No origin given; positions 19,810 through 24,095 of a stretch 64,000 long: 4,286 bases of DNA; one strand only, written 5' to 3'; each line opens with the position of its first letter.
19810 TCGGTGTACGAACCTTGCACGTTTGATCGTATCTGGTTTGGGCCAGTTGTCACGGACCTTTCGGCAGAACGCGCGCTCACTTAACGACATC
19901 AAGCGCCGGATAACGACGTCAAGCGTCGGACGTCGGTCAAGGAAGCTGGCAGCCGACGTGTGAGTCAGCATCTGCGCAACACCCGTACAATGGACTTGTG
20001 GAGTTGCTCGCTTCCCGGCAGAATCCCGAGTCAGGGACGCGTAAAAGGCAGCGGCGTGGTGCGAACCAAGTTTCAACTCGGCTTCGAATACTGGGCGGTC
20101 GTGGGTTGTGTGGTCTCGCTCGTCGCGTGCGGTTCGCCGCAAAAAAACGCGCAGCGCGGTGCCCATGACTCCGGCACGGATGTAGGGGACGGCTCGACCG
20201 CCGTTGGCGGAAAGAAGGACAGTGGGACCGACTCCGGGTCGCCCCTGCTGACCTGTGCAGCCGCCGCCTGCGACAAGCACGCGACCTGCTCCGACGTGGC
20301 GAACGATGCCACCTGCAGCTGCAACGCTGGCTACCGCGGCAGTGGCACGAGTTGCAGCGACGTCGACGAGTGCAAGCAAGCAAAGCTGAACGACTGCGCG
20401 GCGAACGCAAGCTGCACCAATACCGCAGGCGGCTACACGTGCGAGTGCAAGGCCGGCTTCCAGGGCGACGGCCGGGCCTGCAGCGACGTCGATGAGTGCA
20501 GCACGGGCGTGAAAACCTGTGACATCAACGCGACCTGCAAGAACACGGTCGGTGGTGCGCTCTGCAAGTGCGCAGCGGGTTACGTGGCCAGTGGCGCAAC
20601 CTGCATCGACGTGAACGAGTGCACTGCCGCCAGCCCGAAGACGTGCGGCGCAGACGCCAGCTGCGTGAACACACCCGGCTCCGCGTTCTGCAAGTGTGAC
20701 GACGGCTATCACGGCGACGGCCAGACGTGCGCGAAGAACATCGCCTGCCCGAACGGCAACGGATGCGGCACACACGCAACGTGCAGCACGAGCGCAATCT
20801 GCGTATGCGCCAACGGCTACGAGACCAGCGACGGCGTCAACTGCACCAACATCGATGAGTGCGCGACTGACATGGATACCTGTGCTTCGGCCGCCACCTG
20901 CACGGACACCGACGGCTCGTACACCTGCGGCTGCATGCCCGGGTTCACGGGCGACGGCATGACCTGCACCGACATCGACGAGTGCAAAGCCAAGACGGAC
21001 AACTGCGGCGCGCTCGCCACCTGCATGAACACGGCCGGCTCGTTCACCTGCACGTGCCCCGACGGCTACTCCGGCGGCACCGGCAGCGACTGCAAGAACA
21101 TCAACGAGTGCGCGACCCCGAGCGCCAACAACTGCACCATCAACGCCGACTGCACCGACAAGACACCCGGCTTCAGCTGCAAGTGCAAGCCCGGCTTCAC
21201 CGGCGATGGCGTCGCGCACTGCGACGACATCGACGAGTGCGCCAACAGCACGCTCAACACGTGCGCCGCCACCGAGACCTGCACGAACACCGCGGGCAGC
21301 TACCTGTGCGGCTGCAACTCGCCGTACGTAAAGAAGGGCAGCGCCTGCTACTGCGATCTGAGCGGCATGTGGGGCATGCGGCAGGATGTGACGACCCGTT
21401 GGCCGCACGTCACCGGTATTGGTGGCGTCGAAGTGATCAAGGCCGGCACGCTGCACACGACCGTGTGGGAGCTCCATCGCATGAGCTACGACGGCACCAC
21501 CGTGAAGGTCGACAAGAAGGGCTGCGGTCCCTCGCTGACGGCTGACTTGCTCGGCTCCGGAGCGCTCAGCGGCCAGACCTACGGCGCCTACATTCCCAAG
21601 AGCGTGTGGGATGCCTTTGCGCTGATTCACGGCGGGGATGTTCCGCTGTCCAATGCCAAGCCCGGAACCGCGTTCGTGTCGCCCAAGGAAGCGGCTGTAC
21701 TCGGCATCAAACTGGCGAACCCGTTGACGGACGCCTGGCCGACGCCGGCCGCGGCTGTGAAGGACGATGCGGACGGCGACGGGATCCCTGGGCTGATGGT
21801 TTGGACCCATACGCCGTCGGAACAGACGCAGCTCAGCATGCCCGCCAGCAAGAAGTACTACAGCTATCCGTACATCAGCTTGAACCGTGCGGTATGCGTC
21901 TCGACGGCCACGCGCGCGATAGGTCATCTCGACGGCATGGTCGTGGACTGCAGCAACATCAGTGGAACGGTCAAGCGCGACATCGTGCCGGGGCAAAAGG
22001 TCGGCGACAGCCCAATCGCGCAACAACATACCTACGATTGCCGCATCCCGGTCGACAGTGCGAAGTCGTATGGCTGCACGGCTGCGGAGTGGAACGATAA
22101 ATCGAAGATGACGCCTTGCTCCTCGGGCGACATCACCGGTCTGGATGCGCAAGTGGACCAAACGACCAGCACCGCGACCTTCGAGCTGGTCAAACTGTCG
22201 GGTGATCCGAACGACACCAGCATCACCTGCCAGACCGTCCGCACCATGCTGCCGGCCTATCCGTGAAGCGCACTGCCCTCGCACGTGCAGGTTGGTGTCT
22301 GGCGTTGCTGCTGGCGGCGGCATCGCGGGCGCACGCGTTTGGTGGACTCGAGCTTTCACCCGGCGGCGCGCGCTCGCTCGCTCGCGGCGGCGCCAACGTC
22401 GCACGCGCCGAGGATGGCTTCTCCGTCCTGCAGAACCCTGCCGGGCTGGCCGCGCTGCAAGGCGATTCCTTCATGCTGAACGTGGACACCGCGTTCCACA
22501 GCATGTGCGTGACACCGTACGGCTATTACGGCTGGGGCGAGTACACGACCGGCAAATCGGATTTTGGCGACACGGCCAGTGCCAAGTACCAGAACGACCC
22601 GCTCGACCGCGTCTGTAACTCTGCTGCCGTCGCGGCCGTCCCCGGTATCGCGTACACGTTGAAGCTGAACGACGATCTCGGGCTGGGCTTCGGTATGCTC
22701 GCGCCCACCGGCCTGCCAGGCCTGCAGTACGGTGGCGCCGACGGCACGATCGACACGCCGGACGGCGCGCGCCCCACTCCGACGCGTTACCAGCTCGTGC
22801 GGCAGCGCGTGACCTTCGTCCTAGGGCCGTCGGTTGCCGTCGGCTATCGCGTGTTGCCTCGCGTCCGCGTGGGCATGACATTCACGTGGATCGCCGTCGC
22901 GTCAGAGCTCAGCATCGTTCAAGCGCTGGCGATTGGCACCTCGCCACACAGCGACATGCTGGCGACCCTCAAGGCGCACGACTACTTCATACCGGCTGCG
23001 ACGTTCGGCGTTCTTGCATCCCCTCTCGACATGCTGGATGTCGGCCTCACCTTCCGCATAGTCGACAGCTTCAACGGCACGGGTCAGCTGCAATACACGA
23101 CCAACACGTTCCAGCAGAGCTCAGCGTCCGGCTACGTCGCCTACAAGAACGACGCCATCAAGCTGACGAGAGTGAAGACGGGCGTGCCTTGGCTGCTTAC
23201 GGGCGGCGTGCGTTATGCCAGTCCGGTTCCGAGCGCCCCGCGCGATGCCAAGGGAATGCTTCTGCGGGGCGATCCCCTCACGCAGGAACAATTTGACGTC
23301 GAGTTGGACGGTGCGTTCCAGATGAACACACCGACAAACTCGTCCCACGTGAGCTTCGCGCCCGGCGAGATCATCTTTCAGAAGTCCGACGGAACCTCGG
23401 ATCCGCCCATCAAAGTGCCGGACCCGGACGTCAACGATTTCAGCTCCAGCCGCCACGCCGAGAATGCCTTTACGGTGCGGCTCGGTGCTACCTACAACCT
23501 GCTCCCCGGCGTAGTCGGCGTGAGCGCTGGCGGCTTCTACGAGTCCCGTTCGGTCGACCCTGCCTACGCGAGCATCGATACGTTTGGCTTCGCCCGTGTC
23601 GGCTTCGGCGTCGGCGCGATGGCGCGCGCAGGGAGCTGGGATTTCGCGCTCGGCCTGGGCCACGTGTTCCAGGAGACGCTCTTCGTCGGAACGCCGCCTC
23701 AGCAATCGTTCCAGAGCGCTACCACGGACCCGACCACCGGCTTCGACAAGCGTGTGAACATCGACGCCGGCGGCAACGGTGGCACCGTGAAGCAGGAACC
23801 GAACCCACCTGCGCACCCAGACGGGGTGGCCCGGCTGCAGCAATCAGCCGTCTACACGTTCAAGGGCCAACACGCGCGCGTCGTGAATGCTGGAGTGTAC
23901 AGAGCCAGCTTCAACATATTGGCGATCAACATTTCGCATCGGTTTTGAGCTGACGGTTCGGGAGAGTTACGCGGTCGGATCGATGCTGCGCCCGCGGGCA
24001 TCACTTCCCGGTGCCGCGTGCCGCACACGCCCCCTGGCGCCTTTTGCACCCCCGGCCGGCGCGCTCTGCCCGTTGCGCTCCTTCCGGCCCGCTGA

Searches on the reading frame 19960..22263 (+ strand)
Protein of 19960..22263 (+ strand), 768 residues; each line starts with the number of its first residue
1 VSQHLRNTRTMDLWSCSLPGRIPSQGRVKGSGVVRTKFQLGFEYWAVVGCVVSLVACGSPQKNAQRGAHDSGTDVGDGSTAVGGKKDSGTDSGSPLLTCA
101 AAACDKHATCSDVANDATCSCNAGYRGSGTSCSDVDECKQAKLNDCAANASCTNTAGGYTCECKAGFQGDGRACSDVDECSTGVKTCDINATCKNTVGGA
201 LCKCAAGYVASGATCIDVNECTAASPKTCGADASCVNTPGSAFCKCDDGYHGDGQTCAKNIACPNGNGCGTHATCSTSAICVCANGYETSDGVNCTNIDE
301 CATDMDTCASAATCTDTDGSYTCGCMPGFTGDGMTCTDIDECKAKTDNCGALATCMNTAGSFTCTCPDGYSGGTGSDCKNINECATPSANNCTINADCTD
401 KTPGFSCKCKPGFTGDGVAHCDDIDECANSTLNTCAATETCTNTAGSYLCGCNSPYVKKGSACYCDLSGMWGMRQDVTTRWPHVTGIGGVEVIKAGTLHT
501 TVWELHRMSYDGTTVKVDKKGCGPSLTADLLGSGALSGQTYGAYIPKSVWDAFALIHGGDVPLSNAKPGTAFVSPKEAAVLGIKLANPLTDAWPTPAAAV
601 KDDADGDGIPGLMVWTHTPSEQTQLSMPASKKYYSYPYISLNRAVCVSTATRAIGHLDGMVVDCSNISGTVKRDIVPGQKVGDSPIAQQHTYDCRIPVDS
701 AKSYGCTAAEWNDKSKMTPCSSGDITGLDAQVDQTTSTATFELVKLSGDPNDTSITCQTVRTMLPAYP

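Call 43: search_protein_families(library=pfam, proteins=[window:19960-22263:+], max_evalue=0.001)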
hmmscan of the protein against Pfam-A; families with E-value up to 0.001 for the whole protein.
window:19960-22263:+ (768 aa): 8 families
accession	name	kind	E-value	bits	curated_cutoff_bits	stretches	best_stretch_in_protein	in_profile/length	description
PF12947.13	EGF_3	-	8.1e-55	183.2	28.5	7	143-174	5-36/36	EGF domain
PF07645.21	EGF_CA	-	4.4e-50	168.1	27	7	338-378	1-43/43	Calcium-binding EGF domain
PF12662.13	cEGF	-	2.6e-41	139.5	26.6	5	320-341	1-24/24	Complement Clr-like EGF-like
PF00008.33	EGF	-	2.9e-26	91.8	21.5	2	144-170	4-31/32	EGF-like domain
PF12661.13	hEGF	-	3.2e-23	81.7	29.3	1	146-167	1-22/22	Human growth factor-like EGF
PF12946.13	EGF_MSP1_1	-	2.1e-13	50.5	27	0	185-216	5-37/37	MSP1 EGF domain 1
PF14670.12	FXa_inhibition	-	1.9e-09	38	33.4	0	230-257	7-36/36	Coagulation Factor Xa inhibitory site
PF06247.17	Plasmod_Pvs28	-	3.1e-09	37.2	26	0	221-257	2-40/41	Pvs28 EGF domain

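Call 61: search_protein_families(library=padloc, proteins=[window:19960-22263:+], max_evalue=0.01)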
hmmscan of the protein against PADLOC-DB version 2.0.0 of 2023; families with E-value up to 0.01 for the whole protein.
window:19960-22263:+ (768 aa): 0 families

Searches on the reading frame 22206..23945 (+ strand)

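Call 43: search_protein_families(library=pfam, proteins=[window:22206-23945:+], max_evalue=0.001)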
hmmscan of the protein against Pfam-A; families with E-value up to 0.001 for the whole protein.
window:22206-23945:+ (580 aa): 1 family
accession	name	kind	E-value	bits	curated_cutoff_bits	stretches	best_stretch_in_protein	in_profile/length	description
PF03349.22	Toluene_X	-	3.2e-08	32.9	29.7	1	36-297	4-237/421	Outer membrane protein transport protein (OMPP1/FadL/TodX)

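Call 61: search_protein_families(library=padloc, proteins=[window:22206-23945:+], max_evalue=0.01)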
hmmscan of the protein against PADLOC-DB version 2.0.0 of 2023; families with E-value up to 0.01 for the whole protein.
window:22206-23945:+ (580 aa): 0 families
